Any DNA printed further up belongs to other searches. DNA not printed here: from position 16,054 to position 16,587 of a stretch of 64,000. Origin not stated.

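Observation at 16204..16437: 77-aa Tat-signal Cys-rich micro-protein wedged between the propeller genes and the NapG-like ferredoxin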

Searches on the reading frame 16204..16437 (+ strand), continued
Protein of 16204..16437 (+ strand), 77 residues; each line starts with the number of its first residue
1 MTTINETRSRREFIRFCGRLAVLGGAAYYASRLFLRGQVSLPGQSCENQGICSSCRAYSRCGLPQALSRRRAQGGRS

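Call 28: find_encoding_contigs(protein=P0255, flank=9000, max_places=1)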
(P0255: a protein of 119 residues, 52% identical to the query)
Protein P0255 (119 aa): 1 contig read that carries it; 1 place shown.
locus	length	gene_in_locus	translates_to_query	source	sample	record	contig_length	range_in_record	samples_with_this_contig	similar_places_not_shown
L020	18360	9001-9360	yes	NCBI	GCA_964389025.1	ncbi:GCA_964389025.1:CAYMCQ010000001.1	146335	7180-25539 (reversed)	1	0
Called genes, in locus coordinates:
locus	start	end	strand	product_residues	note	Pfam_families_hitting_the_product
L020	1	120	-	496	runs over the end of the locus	PF26410:GH5_mannosidase (faint), PF00150:Cellulase, PF02449:Glyco_hydro_42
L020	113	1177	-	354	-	PF00701:DHDPS (faint)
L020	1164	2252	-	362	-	PF01370:Epimerase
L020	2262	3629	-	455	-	PF01041:DegT_DnrJ_EryC1, PF01212:Beta_elim_lyase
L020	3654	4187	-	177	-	PF04909:Amidohydro_2 (faint)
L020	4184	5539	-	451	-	PF00795:CN_hydrolase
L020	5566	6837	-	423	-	PF15892:BNR_4 (weak)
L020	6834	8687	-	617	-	-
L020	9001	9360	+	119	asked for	-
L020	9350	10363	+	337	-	-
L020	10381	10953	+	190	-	PF12838:Fer4_7 (faint), PF00037:Fer4 (faint), PF12837:Fer4_6 (faint)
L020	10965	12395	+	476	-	PF12801:Fer4_5, PF14697:Fer4_21 (faint), PF00037:Fer4 (faint), PF12838:Fer4_7 (faint), PF13187:Fer4_9 (faint), PF13484:Fer4_16 (faint), PF12801:Fer4_5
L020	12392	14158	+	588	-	PF25293:Beta-prop_EMC1_N (faint), PF13360:PQQ_2, PF13570:Beta-prop_ACSF4, PF13360:PQQ_2 (weak)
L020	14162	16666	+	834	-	PF01257:2Fe-2S_thioredx, PF01512:Complex1_51K, PF10531:SLBB (weak), PF00037:Fer4 (faint), PF10589:NADH_4Fe-4S, PF14697:Fer4_21 (weak), PF12838:Fer4_7 (weak), PF13187:Fer4_9 (weak)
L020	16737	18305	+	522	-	PF00111:Fer2 (weak), PF13510:Fer2_4, PF14691:Fer4_20, PF07992:Pyr_redox_2, PF00070:Pyr_redox (weak), PF01266:DAO, PF01593:Amino_oxidase (weak), PF13450:NAD_binding_8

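Call 38: predict_structure(alignment_id=A3)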
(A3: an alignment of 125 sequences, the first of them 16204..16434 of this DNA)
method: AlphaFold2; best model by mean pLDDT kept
length: 77 residues; sequences in the alignment: 125
mean_pLDDT: 65.4   pTM: 0.37
mean pLDDT of the five models: 65.4, 65.4, 64.2, 64.0, 63.8
residues with pLDDT >= 90: 16; 70-90: 11; 50-70: 32; < 50: 18
segments of 3 or more residues with pLDDT < 50: 47-51, 56-60
pLDDT, mean of each block of 10 residues (from residue 1): 65 92 96 67 47 50 52 50
secondary structure, 60 per line:
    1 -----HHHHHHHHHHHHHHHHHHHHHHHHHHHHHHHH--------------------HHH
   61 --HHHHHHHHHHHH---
elements in order: H6-37 H63-74
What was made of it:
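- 16258..16311 (+): Invariant R19, a short A/G/L-rich hydrophobic segment, and a basic cluster (residues 19-36): signal h-region or signal-anchor helix. AlphaFold2 predicts a helix for residues 6-37 with pLDDT 92-96 over residues 11-30 (call 38).
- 16339..16413 (+): Cys4 module C46-x5-C52-x2-C55-x5-C61-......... (residues 46-70). AlphaFold2 confidence is about 50 here (call 38).
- AlphaFold2 leaves the loop at pLDDT about 50 despite 125 aligned sequences, as expected for a fold that needs a cofactor or a partner (call 38). The Cys loop does not fold on its own in AlphaFold2 (call 38).
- Tried and rejected: AlphaFold2 of the protein with 125 homologues gave a confident N-terminal helix, but the Cys loop stayed at pLDDT about 50 (call 38).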

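Call 42: find_related_loci(query=A4, collection=metagenome_contigs, flank=7000)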
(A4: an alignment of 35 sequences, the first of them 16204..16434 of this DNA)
Query A4 (77 aa) in metagenome_contigs; peptide patterns used: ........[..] (x = any residue, [..] = any of these).
271 stretches matched a pattern; 221 encode a relative of the query (tblastn E <= 1e-3); the best 80 are kept; 80 distinct loci.
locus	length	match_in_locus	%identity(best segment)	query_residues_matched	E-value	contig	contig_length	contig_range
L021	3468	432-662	79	1-77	4e-37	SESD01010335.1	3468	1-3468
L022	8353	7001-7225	57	1-75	1e-25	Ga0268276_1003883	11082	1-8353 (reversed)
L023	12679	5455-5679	57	1-75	1e-25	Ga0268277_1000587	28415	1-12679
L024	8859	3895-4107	58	1-71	1e-21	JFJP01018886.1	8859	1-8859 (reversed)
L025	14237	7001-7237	49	1-77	3e-18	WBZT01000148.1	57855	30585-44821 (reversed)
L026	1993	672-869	58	9-74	4e-18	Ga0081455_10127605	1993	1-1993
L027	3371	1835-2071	49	1-77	9e-18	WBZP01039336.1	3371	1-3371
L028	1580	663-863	55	9-75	6e-17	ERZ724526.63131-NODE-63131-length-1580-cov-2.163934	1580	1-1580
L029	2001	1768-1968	51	5-71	7e-17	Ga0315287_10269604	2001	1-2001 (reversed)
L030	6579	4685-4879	50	9-74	7e-16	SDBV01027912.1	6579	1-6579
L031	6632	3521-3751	47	1-75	2e-15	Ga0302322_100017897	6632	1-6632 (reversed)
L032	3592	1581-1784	47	6-73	3e-15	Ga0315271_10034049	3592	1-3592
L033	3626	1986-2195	48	3-75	5e-15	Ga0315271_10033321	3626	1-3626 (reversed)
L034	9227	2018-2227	49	5-74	1e-14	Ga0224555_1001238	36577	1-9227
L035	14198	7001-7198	48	10-75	2e-14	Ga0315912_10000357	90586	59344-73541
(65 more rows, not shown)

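Call 46: find_homologous_proteins(query=P0133, max_evalue=1e-10)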
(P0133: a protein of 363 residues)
Query P0133 (363 aa): 1670 proteins with E <= 1e-10 among 8000 candidates; the best 120 are listed.
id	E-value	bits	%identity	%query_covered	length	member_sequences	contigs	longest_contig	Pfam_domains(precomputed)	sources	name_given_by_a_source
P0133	2.8e-240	815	100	100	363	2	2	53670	-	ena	-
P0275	3.3e-179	614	75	100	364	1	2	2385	-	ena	-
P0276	7.6e-179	613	75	100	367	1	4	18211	-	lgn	-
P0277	5.1e-177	607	74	100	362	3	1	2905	-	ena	-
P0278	1.0e-176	606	73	100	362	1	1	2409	-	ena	-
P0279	1.7e-176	605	74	100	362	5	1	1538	-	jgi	-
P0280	5.5e-176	603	73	100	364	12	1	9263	-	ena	-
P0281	3.6e-174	597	73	100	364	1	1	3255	-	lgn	-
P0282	2.0e-170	585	71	100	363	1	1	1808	-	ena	-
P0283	3.1e-169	581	72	100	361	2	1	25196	-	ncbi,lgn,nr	ncbi:MAG: hypothetical protein NTZ46_05965 [Verrucomicrobia bacterium]|nr:hypothetical protein [Verr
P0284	1.1e-163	563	68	100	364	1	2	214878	-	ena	-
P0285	5.0e-163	561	68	100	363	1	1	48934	-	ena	-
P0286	1.2e-162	559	68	99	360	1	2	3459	-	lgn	-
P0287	2.2e-161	555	69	100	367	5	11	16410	-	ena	-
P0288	2.9e-161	555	68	100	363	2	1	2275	-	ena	-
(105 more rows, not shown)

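Call 60: predict_structure(alignment_id=A5)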
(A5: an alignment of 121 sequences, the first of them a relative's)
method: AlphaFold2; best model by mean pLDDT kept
length: 363 residues; sequences in the alignment: 121
mean_pLDDT: 82.8   pTM: 0.77
mean pLDDT of the five models: 82.8, 82.6, 82.5, 82.0, 82.0
residues with pLDDT >= 90: 240; 70-90: 38; 50-70: 20; < 50: 65
segments of 3 or more residues with pLDDT < 50: 1-4, 6-11, 19-72
pLDDT, mean of each block of 10 residues (from residue 1): 43 51 43 38 38 42 43 51 95 91 98 97 97 98 98 98 97 96 97 97 96 90 89 97 93 96 90 87 97 93 95 93 73 88 97 96 92
secondary structure, 60 per line:
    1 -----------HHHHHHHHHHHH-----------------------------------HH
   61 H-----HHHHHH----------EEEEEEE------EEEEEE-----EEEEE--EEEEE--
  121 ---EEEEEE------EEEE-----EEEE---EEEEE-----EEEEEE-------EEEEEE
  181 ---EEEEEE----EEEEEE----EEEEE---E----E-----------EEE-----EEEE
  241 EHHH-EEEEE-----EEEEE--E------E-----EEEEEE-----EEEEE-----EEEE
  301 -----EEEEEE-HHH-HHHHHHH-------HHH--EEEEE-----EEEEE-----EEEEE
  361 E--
elements in order: H12-23 H67-72 E83-89 E96-101 E107-111 E114-118 E124-129 E136-139 E145-148 E152-156 E162-167 E175-180 E184-189 E194-199 E204-208 E229-231 E237-241 E246-250 E256-260 E276-281 E287-291 E297-300 E306-311 H317-323 E336-340 E346-350 E356-361
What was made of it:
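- On Subunit of the NHL / NapG-like / NapH-like operon: Single-chain AlphaFold2 of the fusion left the module at pLDDT about 40 (call 60).
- AlphaFold2 gave low confidence for the Cys loop both alone and in the fusion (calls 38, 60), so docking onto the propeller is not supported computationally.
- Tried and rejected: AlphaFold2 of a natural fusion modelled the propeller well (above 90) but left the Cys4 module at about 40, so it gave no docking information (call 60).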

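Call 62: fold_search(model_id=the predicted structure, library=pdb)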
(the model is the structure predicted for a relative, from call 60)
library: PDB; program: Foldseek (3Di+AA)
matches with E <= 10: 1778; with E <= 0.001: 1412
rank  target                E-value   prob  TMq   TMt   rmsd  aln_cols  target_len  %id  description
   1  6xg7                  5.7e-16  1.00  0.63  0.78   4.0       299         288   21  1.3 A Resolution Structure of the of the NHL Repeat Region of D. melanogaster Thin (released 2020-12-16)
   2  6d69                  1.3e-15  1.00  0.63  0.77   3.9       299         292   21  Crystal Structure of the NHL Repeat Region of D. melanogaster Thin (released 2019-04-24)
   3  7b2r_A                9.1e-15  1.00  0.62  0.81   3.6       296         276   16  Crystal structure of NHL domain of TRIM2 (released 2021-01-13)
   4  6fpt_B                9.1e-15  1.00  0.62  0.58   4.1       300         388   14  Crystal structure of Danio rerio Lin41 filamin-NHL domains (released 2018-05-09)
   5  7b96_A                1.4e-14  1.00  0.64  0.82   3.0       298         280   16  NHL domain of human TRIM2 (released 2022-01-12)
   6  7qrw                  2.4e-14  1.00  0.62  0.81   3.2       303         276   17  Crystal structure of NHL domain of TRIM3 (released 2022-05-04)
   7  7qrv_B                2.5e-14  1.00  0.64  0.83   2.8       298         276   17  Crystal structure of NHL domain of TRIM2 (full C-terminal) (released 2022-05-04)
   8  7qrv_A                2.9e-14  1.00  0.63  0.81   2.8       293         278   17  Crystal structure of NHL domain of TRIM2 (full C-terminal) (released 2022-05-04)
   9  7b2r_B                4.7e-14  1.00  0.62  0.82   3.1       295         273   17  Crystal structure of NHL domain of TRIM2 (released 2021-01-13)
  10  7qrv_D                5.0e-14  1.00  0.64  0.81   3.2       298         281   16  Crystal structure of NHL domain of TRIM2 (full C-terminal) (released 2022-05-04)
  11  9jur                  5.3e-14  1.00  0.60  0.77   4.3       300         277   15  Crystal Structure of NHL domain of human E3 ubiquitin-protein ligase TRIM71 (released 2025-04-30)
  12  8j72_B                1.0e-13  1.00  0.61  0.78   4.3       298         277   15  Crystal structure of mammalian Trim71 in complex with lncRNA Trincr1 (released 2024-03-06)
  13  7qrx_A                1.2e-13  1.00  0.62  0.80   4.1       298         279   14  Crystal structure of NHL domain of TRIM71 (released 2022-05-04)
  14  6fpt_A                1.7e-13  1.00  0.61  0.57   4.3       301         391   13  Crystal structure of Danio rerio Lin41 filamin-NHL domains (released 2018-05-09)
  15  6fq3_A                2.2e-13  1.00  0.61  0.57   4.2       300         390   13  Crystal structure of Danio rerio Lin41 filamin-NHL domains in complex with lin-29A 5'UTR 13mer RNA (released 2018-05-09)
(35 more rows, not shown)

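Call 65: search_protein_families(library=ncbifam, alignment_id=A3, max_evalue=1)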
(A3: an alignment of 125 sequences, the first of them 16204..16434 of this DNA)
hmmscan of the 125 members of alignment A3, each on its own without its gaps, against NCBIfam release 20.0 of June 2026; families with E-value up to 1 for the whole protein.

A. member 1, window:16204-16434:+ (77 aa): 1 family
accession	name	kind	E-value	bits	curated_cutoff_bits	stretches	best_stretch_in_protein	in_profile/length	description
TIGR01409.1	TAT_signal_seq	domain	0.14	12.6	16.7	1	9-27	2-17/29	twin-arginine translocation signal domain-containing protein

B. families by the number of members that match (of 125 scanned): 18 families
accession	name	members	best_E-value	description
TIGR02811.1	formate_TAT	47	0.00084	formate dehydrogenase region TAT target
TIGR01409.1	TAT_signal_seq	20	0.013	twin-arginine translocation signal domain-containing protein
NF012032.0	PRK15488.1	8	0.19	thiosulfate reductase PhsA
NF041795.1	Brz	4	0.0066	transcriptional regulator Brz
TIGR03294.1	FrhG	4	0.0072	coenzyme F420 hydrogenase subunit gamma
TIGR03149.1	cyt_nit_nrfC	2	0.024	cytochrome c nitrite reductase Fe-S protein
NF010022.0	PRK13499.1-2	2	0.078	L-rhamnose/proton symporter RhaT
TIGR04117.1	Syntroph_Cxxx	1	0.0027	Cys-Xaa-Xaa-Xaa repeat radical SAM target protein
NF045766.1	PhenlGlyoxDHPadI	1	0.036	NADH-dependent phenylglyoxylate dehydrogenase subunit beta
NF003440.0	PRK04972.1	1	0.045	aspartate:alanine antiporter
NF000600.1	PRK00015.2-4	1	0.051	ribonuclease HII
TIGR00278.2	TIGR00278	1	0.058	membrane protein insertion efficiency factor YidD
NF038356.1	actino_DLW39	1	0.067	DLW-39 family protein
NF051874.1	PVV_CTERM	1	0.09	PVV-CTERM domain-containing choice-of-anchor G protein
NF008468.0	PRK11360.1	1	0.21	two-component system sensor histidine kinase AtoS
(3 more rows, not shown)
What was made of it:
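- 16228..16248 (+): Twin-arginine motif S-R-R-E-F-I-R (residues 9-15). The NCBIfam TAT_signal profile scores 12.6 bits, below its 16.7-bit cut-off (call 65).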

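Call 67: search_protein_families(library=ncbifam, proteins=[P0184, P0162, P0161, P0164, P0168, P0188, P0191, P0197, P0200, P0205], max_evalue=1)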
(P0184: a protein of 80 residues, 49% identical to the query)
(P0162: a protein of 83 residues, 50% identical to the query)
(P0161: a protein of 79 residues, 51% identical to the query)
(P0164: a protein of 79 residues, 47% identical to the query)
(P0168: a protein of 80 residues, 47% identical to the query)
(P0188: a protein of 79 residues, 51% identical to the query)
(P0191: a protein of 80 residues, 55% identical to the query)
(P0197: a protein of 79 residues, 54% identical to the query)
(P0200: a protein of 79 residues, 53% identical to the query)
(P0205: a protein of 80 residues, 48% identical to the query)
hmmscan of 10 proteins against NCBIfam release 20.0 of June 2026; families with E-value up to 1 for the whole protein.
P0184 (80 aa): 3 families
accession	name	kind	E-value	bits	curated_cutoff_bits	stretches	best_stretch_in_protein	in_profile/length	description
TIGR01409.1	TAT_signal_seq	domain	0.13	12.7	16.7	1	10-38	1-26/29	twin-arginine translocation signal domain-containing protein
TIGR02811.1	formate_TAT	hypoth_equivalog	0.22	11.9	48.45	1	6-38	5-37/66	formate dehydrogenase region TAT target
NF053729.1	c-di-GMP_motif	domain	0.22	11.3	38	1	36-54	23-41/53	cyclic di-GMP-binding domain-containing protein, MshE-related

P0162 (83 aa): 1 family
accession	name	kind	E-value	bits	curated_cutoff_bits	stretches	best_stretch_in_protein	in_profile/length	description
TIGR02811.1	formate_TAT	hypoth_equivalog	0.026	14.9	48.45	1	6-43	3-40/66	formate dehydrogenase region TAT target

P0161 (79 aa): 1 family
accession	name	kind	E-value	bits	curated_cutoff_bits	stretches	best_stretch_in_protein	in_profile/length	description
TIGR02811.1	formate_TAT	hypoth_equivalog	0.02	15.2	48.45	1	1-35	1-35/66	formate dehydrogenase region TAT target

P0164 (79 aa): 1 family
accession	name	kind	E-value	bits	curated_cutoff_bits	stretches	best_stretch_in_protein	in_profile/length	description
TIGR02811.1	formate_TAT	hypoth_equivalog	0.06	13.7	48.45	1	1-35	1-35/66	formate dehydrogenase region TAT target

P0168 (80 aa): 1 family
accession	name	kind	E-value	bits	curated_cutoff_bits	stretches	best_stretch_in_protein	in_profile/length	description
TIGR02811.1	formate_TAT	hypoth_equivalog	0.058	13.7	48.45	1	2-40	1-39/66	formate dehydrogenase region TAT target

P0188 (79 aa): 0 families

P0191 (80 aa): 0 families

P0197 (79 aa): 0 families

P0200 (79 aa): 1 family
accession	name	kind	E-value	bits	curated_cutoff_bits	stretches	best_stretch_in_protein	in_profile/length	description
TIGR02811.1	formate_TAT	hypoth_equivalog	0.17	12.3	48.45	1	1-35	1-35/66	formate dehydrogenase region TAT target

P0205 (80 aa): 0 families
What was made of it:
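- On TIGR02811 formate dehydrogenase region TAT target: 12-15 bits over profile positions 1-40 only (call 67).
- Closest known: NCBIfam TIGR02811 'formate dehydrogenase region TAT target'. Same: 47 of 125 family members give weak matches (calls 65, 67).
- Closest known: NCBIfam TIGR02811 'formate dehydrogenase region TAT target'. Different: The matches cover only profile positions 1-40, the signal part, at 12-15 bits against a 48.45-bit cut-off (call 67).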

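Call 72: find_encoding_contigs(protein=P0284, flank=8000, max_places=1)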
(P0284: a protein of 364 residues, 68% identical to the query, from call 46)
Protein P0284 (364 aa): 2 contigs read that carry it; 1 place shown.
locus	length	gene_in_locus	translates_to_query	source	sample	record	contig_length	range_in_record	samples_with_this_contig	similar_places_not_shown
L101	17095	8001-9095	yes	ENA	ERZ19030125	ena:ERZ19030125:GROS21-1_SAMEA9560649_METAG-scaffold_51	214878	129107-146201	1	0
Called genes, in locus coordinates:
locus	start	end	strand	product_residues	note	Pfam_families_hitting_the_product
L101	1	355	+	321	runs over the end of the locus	PF00579:tRNA-synt_1b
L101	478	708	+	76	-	PF04845:PurA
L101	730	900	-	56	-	-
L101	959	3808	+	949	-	PF18961:DUF5703_N, PF13385:Laminin_G_3, PF22124:Glyco_hydro_95_cat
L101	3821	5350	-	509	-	PF05362:Lon_C, PF13541:ChlI, PF01078:Mg_chelatase, PF00493:MCM (faint), PF07728:AAA_5 (weak), PF13335:Mg_chelatase_C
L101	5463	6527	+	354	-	-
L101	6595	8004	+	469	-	PF13360:PQQ_2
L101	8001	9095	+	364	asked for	-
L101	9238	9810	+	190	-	PF12838:Fer4_7 (faint), PF00037:Fer4 (faint), PF12837:Fer4_6 (faint)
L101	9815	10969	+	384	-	PF12801:Fer4_5, PF00037:Fer4 (faint), PF12838:Fer4_7 (faint), PF13237:Fer4_10 (faint), PF12801:Fer4_5 (weak)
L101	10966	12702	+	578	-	PF01011:PQQ (faint), PF13360:PQQ_2, PF13570:Beta-prop_ACSF4 (weak), PF13360:PQQ_2 (weak)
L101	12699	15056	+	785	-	PF01257:2Fe-2S_thioredx, PF01257:2Fe-2S_thioredx (weak), PF01512:Complex1_51K, PF10531:SLBB (weak), PF10589:NADH_4Fe-4S, PF12838:Fer4_7 (weak), PF13187:Fer4_9 (weak), PF14697:Fer4_21, +2 more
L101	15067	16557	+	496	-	PF00111:Fer2 (weak), PF13510:Fer2_4, PF14691:Fer4_20, PF07992:Pyr_redox_2, PF00070:Pyr_redox (weak), PF01266:DAO, PF12831:FAD_oxidored (weak), PF13450:NAD_binding_8, +2 more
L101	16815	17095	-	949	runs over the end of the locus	PF00330:Aconitase, PF00694:Aconitase_C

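Call 73: find_encoding_contigs(protein=P0283, flank=8000, max_places=1)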
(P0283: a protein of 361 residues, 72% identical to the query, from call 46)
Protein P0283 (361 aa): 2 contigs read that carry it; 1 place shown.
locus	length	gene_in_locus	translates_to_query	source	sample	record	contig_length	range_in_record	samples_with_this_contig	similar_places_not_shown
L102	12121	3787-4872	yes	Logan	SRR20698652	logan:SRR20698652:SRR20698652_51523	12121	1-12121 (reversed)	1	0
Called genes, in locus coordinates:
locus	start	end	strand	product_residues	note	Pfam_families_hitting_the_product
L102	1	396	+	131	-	?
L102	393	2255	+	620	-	PF21162:ETFQO_UQ-bd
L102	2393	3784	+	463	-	PF13360:PQQ_2, PF13570:Beta-prop_ACSF4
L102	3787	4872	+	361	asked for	-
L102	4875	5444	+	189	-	PF12838:Fer4_7 (faint), PF00037:Fer4 (faint), PF12837:Fer4_6 (faint)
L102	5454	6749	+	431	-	PF12801:Fer4_5, PF12837:Fer4_6 (faint), PF12838:Fer4_7 (faint), PF13187:Fer4_9 (faint), PF14697:Fer4_21 (faint), PF00037:Fer4 (faint), PF13237:Fer4_10 (faint), PF12801:Fer4_5 (weak), +1 more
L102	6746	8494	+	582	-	PF13360:PQQ_2, PF01011:PQQ (faint), PF07774:EMC1_C (faint), PF13360:PQQ_2, PF13570:Beta-prop_ACSF4, PF13360:PQQ_2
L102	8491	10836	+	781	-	PF01257:2Fe-2S_thioredx, PF01512:Complex1_51K, PF10531:SLBB (weak), PF10589:NADH_4Fe-4S, PF12838:Fer4_7 (weak), PF13187:Fer4_9 (weak), PF14697:Fer4_21, PF00037:Fer4 (weak), +1 more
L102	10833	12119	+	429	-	?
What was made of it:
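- In two such loci the fusion occupies the place of both genes in the same operon (calls 72, 73).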
